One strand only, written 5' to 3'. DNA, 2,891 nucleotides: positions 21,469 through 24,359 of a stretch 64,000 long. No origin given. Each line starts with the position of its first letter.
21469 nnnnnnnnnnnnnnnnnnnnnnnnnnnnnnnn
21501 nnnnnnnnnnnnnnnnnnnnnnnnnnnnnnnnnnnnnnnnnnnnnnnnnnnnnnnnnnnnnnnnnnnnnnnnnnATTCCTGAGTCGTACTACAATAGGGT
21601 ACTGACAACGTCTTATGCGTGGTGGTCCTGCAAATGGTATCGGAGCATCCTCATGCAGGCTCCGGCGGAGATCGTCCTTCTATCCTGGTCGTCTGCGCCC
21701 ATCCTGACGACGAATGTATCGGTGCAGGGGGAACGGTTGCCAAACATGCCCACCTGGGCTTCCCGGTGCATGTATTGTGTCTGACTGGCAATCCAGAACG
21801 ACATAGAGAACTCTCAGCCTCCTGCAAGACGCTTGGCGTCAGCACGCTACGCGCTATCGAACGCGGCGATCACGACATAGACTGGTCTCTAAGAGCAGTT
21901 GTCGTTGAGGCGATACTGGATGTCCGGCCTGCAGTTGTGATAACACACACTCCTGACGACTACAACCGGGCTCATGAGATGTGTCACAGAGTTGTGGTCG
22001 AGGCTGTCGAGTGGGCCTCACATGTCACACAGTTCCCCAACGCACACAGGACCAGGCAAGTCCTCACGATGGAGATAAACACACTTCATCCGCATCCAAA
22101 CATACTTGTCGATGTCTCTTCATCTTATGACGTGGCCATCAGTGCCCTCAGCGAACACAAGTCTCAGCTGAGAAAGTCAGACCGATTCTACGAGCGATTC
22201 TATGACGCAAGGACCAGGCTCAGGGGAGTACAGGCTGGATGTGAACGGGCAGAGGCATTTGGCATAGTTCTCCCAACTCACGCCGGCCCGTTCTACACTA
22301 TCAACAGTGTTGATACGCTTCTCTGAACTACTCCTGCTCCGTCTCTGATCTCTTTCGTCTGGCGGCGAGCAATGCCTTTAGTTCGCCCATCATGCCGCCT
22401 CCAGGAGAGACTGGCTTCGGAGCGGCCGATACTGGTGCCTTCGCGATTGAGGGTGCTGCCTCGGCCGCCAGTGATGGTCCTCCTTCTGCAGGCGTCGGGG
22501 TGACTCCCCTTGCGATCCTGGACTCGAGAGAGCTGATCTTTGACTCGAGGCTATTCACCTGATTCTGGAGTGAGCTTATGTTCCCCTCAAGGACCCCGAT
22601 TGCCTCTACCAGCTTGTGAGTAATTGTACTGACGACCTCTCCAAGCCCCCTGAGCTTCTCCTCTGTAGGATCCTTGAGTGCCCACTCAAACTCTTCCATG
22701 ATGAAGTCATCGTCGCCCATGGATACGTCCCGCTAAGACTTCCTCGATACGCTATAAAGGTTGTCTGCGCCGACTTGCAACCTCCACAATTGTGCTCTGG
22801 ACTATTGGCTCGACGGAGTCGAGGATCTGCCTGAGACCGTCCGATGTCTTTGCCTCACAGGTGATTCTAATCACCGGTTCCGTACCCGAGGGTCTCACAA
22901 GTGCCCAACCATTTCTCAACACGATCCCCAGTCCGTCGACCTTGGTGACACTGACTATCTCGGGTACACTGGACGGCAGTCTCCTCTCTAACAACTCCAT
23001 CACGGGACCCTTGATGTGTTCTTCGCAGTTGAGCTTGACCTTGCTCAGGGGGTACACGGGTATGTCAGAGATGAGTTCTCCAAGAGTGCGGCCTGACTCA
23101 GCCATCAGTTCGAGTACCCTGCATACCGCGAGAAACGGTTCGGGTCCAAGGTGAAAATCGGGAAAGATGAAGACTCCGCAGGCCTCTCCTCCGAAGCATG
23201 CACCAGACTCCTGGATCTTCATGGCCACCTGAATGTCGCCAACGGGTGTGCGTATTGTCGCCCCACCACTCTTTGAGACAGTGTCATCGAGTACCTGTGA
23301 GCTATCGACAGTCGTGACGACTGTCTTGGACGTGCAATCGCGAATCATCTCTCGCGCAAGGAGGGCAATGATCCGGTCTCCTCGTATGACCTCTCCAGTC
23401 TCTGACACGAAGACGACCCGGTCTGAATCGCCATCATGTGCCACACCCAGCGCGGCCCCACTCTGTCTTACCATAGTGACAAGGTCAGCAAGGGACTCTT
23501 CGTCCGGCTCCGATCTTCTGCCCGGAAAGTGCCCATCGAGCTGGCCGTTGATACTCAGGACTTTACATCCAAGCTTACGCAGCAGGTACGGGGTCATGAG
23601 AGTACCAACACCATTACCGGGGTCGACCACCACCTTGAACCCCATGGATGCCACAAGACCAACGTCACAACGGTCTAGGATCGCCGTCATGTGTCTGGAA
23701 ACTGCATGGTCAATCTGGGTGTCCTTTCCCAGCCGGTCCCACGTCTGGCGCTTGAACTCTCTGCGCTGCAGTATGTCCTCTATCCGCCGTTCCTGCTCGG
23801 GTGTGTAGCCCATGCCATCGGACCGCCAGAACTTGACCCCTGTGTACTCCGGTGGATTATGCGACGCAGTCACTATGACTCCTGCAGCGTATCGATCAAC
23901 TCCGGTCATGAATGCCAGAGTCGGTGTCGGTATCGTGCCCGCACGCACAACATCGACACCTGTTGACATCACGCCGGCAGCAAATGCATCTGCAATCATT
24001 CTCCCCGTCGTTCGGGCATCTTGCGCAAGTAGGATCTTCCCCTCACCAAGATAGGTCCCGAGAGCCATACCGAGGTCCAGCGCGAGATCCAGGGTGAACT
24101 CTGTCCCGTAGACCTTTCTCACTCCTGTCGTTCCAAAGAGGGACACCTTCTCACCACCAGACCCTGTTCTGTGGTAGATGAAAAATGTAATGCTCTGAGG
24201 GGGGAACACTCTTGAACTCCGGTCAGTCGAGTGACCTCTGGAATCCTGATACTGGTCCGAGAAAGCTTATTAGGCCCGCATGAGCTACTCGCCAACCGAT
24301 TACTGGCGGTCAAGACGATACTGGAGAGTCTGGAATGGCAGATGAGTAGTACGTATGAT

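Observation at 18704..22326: Complete bacillithiol-type biosynthesis gene set (bshA-bshC operon, divergent bshB) in an archaeal context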

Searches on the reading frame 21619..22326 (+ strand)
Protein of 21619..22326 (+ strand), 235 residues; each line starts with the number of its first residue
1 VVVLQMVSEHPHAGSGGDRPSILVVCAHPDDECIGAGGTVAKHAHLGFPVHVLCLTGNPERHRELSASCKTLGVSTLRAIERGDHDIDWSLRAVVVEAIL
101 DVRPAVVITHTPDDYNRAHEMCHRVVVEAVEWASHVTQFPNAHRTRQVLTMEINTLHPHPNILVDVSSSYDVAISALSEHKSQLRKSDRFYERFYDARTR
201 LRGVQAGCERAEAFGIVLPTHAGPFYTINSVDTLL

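Call 3: search_protein_families(library=ncbifam, proteins=[window:21619-22326:+], max_evalue=0.01)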
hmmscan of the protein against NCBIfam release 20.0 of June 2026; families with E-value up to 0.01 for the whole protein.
window:21619-22326:+ (235 aa): 5 families
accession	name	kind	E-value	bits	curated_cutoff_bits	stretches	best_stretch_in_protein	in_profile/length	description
TIGR04001.1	thiol_BshB1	equivalog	1.5e-22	80.4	182.5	1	22-216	4-208/226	bacillithiol biosynthesis deacetylase BshB1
TIGR04000.1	thiol_BshB2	equivalog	1.3e-18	67.4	195.25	1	22-185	3-186/217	bacillithiol biosynthesis deacetylase BshB2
TIGR03445.1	mycothiol_MshB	equivalog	3.7e-08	33.6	224.35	1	23-56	1-34/284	N-acetyl-1-D-myo-inositol-2-amino-2-deoxy-alpha-D-glucopyranoside deacetylase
TIGR03446.1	mycothiol_Mca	equivalog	2.8e-07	30.4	277.15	1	22-58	3-39/283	mycothiol conjugate amidase Mca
NF002557.0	PRK02122.1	subfamily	0.0082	14.3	384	0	22-53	373-404/653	glucosamine-6-phosphate deaminase-like protein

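Call 4: search_protein_families(library=pfam, proteins=[window:21619-22326:+], max_evalue=0.01)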
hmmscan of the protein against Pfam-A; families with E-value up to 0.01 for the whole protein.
window:21619-22326:+ (235 aa): 1 family
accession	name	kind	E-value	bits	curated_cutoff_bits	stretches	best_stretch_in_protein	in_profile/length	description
PF02585.22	PIG-L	-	1e-18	68.5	28.2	1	23-130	1-129/129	GlcNAc-PI de-N-acetylase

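Call 15: search_solved_structures(query=window:21619-22326:+, max_evalue=0.001, show_alignments=3)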
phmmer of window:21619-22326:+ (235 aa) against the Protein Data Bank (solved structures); distinct sequences matched with E-value up to 0.001: 11.
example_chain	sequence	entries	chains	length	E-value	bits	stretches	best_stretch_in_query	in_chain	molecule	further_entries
2ixd_A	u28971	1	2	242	2.8e-10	43.3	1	22-186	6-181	LMBE-RELATED PROTEIN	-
3wl4_A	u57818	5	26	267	8.3e-08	35.2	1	18-226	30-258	Uncharacterized protein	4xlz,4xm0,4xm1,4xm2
6p2t_A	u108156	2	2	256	1.8e-07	34.2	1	21-214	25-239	N-acetyl-alpha-D-glucosaminyl L-malate deacetylase 1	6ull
8bgn_A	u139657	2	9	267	2.1e-07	33.9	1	19-223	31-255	Diacetylchitobiose deacetylase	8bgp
8bgo_A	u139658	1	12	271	2.2e-07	33.8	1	19-223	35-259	Diacetylchitobiose deacetylase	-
1uan_A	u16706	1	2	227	1.1e-06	31.6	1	22-219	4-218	hypothetical protein TT1542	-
3we7_A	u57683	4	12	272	2.4e-06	30.5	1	18-217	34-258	Putative uncharacterized protein PH0499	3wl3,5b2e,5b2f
1q7t_A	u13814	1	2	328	4.3e-06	29.6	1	14-57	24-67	hypothetical protein Rv1170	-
4ewl_A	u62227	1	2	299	1.3e-05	28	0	18-57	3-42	1D-myo-inositol 2-acetamido-2-deoxy-alpha-D-glucopyranoside deacetylase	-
1q74_A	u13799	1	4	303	1.4e-05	28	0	18-57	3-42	1D-myo-inositol 2-acetamido-2-deoxy-alpha-D-glucopyranoside Deacetylase (MshB)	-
5cgz_A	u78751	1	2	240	2.3e-05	27.2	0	21-57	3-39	4-oxalmesaconate hydratase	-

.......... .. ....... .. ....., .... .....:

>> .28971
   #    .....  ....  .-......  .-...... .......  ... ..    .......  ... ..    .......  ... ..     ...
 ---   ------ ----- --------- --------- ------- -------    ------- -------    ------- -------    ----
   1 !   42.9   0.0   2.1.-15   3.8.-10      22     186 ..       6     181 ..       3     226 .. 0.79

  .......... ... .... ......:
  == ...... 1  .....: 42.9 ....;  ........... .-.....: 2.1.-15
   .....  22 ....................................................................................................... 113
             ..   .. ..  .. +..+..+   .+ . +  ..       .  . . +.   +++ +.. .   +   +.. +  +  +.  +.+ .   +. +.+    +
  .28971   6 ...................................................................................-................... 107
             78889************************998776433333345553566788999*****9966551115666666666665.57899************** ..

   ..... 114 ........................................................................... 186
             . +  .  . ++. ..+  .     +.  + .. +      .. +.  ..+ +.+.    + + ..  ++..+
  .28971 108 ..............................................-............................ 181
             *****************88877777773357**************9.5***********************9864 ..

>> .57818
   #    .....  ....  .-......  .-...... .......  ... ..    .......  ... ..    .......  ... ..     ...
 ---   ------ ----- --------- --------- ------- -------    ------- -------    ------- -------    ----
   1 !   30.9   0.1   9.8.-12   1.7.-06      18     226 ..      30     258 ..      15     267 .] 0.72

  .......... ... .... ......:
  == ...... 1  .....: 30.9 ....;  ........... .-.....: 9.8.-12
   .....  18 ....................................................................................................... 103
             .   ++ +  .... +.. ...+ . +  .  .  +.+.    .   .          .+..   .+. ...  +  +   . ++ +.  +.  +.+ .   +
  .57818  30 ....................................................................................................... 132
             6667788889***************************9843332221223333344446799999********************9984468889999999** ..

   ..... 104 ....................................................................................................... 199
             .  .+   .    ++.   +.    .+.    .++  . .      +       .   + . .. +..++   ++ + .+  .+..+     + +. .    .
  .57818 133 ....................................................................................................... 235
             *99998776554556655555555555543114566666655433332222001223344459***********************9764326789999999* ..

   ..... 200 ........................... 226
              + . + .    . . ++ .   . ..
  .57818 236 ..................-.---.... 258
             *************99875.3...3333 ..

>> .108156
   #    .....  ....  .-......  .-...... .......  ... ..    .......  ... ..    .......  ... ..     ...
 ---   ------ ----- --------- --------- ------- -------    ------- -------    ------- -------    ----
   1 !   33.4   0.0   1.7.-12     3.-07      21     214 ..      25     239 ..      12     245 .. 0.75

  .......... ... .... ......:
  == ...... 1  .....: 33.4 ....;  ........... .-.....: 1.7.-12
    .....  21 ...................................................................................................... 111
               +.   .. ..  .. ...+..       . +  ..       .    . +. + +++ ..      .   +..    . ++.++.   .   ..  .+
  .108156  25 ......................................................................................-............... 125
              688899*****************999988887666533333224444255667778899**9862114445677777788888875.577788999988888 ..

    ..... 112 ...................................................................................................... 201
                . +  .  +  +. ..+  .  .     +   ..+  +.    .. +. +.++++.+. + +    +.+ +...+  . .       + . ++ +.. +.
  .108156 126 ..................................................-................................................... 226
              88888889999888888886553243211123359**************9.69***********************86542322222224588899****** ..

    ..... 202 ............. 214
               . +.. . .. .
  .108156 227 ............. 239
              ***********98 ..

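Call 34: find_homologous_proteins(query=window:21619-22326:+, max_evalue=0.001)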
Query window:21619-22326:+ (235 aa): 234 proteins with E <= 0.001 among 969 candidates; the best 120 are listed.
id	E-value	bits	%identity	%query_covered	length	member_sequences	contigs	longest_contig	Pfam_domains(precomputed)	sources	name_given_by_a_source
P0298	6.9e-153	525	100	98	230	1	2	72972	PF02585.23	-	-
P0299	1.9e-90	320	63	93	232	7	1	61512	PF02585.23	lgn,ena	-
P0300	2.5e-84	300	59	100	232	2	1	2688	PF02585.23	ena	-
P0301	1.2e-82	295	58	94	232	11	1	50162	PF02585.23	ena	-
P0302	2.0e-82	294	57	94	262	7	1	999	PF02585.23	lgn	-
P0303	9.1e-82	292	60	91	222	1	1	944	PF02585.23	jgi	jgi:LmbE family N-acetylglucosaminyl deacetylase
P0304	2.1e-81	291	62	91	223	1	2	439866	PF02585.23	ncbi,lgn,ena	-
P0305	4.8e-81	290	58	94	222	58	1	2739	PF02585.23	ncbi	-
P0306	8.9e-81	289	57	94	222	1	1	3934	PF02585.23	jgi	-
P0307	2.2e-80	288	57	94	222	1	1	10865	PF02585.23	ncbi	ncbi:MAG: PIG-L deacetylase family protein [Candidatus Thorarchaeota archaeon]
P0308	2.6e-80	287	59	93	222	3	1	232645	PF02585.23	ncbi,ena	-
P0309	3.5e-80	287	61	91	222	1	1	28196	PF02585.23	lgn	-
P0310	5.5e-80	286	58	94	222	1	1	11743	PF02585.23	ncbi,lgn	ncbi:MAG: PIG-L deacetylase family protein [Candidatus Thorarchaeota archaeon]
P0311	1.4e-79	285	58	94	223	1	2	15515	PF02585.23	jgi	jgi:LmbE family N-acetylglucosaminyl deacetylase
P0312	1.4e-79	285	59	94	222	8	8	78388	PF02585.23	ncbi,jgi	ncbi:MAG: PIG-L deacetylase family protein [Candidatus Thorarchaeota archaeon]|jgi:LmbE family N-ace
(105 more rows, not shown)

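Call 66: predict_structure(alignment_id=A2)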
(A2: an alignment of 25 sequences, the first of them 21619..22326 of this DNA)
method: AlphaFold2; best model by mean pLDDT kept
length: 235 residues; sequences in the alignment: 25
mean_pLDDT: 90.5   pTM: 0.88
mean pLDDT of the five models: 90.5, 88.0, 85.8, 83.2, 74.9
residues with pLDDT >= 90: 190; 70-90: 24; 50-70: 6; < 50: 15
segments of 3 or more residues with pLDDT < 50: 1-4, 6-16
pLDDT, mean of each block of 10 residues (from residue 1): 43 50 98 97 98 98 98 98 95 97 97 95 97 90 93 94 98 98 93 96 98 93 73 80
secondary structure, 60 per line:
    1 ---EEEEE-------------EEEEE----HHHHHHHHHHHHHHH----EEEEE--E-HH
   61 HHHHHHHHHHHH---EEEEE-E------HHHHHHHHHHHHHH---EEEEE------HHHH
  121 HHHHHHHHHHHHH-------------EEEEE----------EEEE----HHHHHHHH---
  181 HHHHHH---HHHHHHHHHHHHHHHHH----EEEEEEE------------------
elements in order: E4-8 E22-26 H31-45 E50-54 H59-72 E76-80 H89-102 E106-110 H117-133 E147-151 E162-165 H170-177 H181-186 H190-206 E211-217

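Call 70: fold_search(model_id=the predicted structure, library=pdb)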
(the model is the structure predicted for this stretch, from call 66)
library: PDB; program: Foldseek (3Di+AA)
matches with E <= 10: 1630; with E <= 0.001: 41
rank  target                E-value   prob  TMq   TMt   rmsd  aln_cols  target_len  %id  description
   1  4xm2_A                8.4e-16  1.00  0.74  0.66   3.2       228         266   22  N,N'-diacetylchitobiose deacetylase from Pyrococcus furiosus in the absence of cadmium (released 2015-06-10)
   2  4xm1_B                2.4e-15  1.00  0.75  0.68   7.6       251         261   23  N,N'-diacetylchitobiose deacetylase from Pyrococcus furiosus in the presence of cadmium (released 2015-06-10)
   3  4xm1_D                4.4e-15  1.00  0.74  0.67   4.3       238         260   23  N,N'-diacetylchitobiose deacetylase from Pyrococcus furiosus in the presence of cadmium (released 2015-06-10)
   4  8bgo_A                6.2e-15  1.00  0.75  0.66   2.9       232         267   24  N,N-diacetylchitobiose deacetylase from Pyrococcus chitonophagus with substrate N,N-diacetylchitobiose (released 2023-01-11)
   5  8bgo_B                6.6e-15  1.00  0.75  0.66   3.0       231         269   23  N,N-diacetylchitobiose deacetylase from Pyrococcus chitonophagus with substrate N,N-diacetylchitobiose (released 2023-01-11)
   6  8bgo_C                8.4e-15  1.00  0.74  0.65   3.1       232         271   24  N,N-diacetylchitobiose deacetylase from Pyrococcus chitonophagus with substrate N,N-diacetylchitobiose (released 2023-01-11)
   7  4xm1_E                1.8e-14  1.00  0.75  0.69   4.2       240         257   23  N,N'-diacetylchitobiose deacetylase from Pyrococcus furiosus in the presence of cadmium (released 2015-06-10)
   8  4xm1_A                2.4e-14  1.00  0.75  0.67   3.9       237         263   23  N,N'-diacetylchitobiose deacetylase from Pyrococcus furiosus in the presence of cadmium (released 2015-06-10)
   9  4xm0_C                2.7e-14  1.00  0.76  0.69   4.0       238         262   22  N,N'-diacetylchitobiose deacetylase (SeMet derivative) from Pyrococcus furiosus in the absence of cadmium (released 2015-06-10)
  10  3wl4_A                2.9e-14  1.00  0.75  0.66   3.0       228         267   21  N,N'-diacetylchitobiose deacetylase (Se-derivative) from Pyrococcus furiosus (released 2014-05-07)
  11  2ixd_A                3.1e-14  1.00  0.79  0.80   3.7       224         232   25  Crystal structure of the putative deacetylase BC1534 from Bacillus cereus (released 2007-07-17)
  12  2ixd_B                3.1e-14  1.00  0.78  0.79   4.3       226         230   24  Crystal structure of the putative deacetylase BC1534 from Bacillus cereus (released 2007-07-17)
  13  1uan_B                3.9e-14  1.00  0.78  0.84   6.0       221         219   26  Crystal structure of the conserved protein TT1542 from Thermus thermophilus HB8 (released 2003-08-05)
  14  4xm2_B                3.9e-14  1.00  0.75  0.69   4.3       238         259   22  N,N'-diacetylchitobiose deacetylase from Pyrococcus furiosus in the absence of cadmium (released 2015-06-10)
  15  1uan_A                4.9e-14  1.00  0.78  0.82   6.1       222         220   26  Crystal structure of the conserved protein TT1542 from Thermus thermophilus HB8 (released 2003-08-05)
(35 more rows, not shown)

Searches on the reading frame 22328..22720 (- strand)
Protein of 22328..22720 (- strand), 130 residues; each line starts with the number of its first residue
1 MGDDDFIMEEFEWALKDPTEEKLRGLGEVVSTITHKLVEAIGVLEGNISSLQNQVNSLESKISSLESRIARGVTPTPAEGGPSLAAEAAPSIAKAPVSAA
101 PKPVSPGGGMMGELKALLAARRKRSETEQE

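Call 3: search_protein_families(library=ncbifam, proteins=[window:22328-22720:-], max_evalue=0.01)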
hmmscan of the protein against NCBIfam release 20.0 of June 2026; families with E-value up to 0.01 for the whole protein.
window:22328-22720:- (130 aa): 1 family
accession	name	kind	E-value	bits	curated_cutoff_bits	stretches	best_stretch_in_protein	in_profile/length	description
NF040788.1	S-lay_SlaB_Mtsph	equivalog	0.0038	16.2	700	1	35-69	311-359/416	S-layer protein SlaB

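Call 4: search_protein_families(library=pfam, proteins=[window:22328-22720:-], max_evalue=0.01)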
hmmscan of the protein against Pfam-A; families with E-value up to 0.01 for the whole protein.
window:22328-22720:- (130 aa): 2 families
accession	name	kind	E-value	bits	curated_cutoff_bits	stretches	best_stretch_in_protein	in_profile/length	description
PF16888.10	YwqH-like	-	0.0003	21.5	33.7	1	24-70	73-119/123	YwqH-like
PF12329.13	TMF_DNA_bd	-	0.0085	16.5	35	0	32-70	33-71/74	TATA element modulatory factor 1 DNA binding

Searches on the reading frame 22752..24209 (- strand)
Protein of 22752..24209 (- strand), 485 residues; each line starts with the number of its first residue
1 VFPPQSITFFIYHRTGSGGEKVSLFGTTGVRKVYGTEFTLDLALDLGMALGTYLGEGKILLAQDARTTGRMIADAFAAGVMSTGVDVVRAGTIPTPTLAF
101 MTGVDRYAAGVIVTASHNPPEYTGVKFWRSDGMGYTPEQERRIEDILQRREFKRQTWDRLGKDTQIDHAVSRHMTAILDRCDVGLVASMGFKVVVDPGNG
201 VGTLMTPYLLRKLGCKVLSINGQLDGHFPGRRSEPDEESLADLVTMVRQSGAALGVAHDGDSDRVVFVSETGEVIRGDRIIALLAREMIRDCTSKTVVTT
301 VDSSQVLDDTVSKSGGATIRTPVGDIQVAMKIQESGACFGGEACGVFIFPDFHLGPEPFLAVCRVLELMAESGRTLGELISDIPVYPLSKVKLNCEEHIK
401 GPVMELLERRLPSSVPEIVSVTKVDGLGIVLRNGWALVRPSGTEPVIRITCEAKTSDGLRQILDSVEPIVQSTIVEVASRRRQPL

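Call 3: search_protein_families(library=ncbifam, proteins=[window:22752-24209:-], max_evalue=0.01)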
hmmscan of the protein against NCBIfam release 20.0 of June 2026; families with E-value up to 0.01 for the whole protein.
window:22752-24209:- (485 aa): 7 families
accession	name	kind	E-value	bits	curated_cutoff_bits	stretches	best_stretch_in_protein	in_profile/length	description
TIGR03990.1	Arch_GlmM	equivalog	4.2e-153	510.4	439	1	23-467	2-441/444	phosphoglucosamine mutase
TIGR01455.1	glmM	equivalog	2.9e-83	280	447.55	1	25-471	1-441/442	phosphoglucosamine mutase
NF007088.0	PRK09542.1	equivalog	5.2e-68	230.1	618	1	25-471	12-454/456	phosphomannomutase/phosphoglucomutase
NF046027.1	PhglucPhmanMutPgmG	equivalog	9.6e-64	215.7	600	1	30-470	15-450/460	phosphoglucomutase/phosphomannomutase PgmG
NF011943.0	PRK15414.1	subfamily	1.3e-38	133.2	801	1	21-456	3-439/456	phosphomannomutase CpsG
TIGR01132.1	pgm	equivalog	2.4e-13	49.4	778.05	2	93-343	118-393/546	phosphoglucomutase (alpha-D-glucose-1,6-bisphosphate-dependent)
NF005737.0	PRK07564.1-1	equivalog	2.2e-07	29.9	378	1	77-290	74-308/543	alpha-D-glucose phosphate-specific phosphoglucomutase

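Call 4: search_protein_families(library=pfam, proteins=[window:22752-24209:-], max_evalue=0.01)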
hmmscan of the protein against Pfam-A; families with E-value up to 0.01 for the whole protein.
window:22752-24209:- (485 aa): 4 families
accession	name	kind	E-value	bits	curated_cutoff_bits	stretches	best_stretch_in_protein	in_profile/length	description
PF02878.22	PGM_PMM_I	-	5.4e-40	136.7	22.5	1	24-153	3-137/138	Phosphoglucomutase/phosphomannomutase, alpha/beta/alpha domain I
PF02879.22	PGM_PMM_II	-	7e-25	88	29.3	1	176-272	6-103/103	Phosphoglucomutase/phosphomannomutase, alpha/beta/alpha domain II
PF02880.22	PGM_PMM_III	-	9.1e-23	81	20.7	1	277-383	2-111/115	Phosphoglucomutase/phosphomannomutase, alpha/beta/alpha domain III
PF00408.26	PGM_PMM_IV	-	2.3e-11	44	23.1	1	412-466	12-65/68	Phosphoglucomutase/phosphomannomutase, C-terminal domain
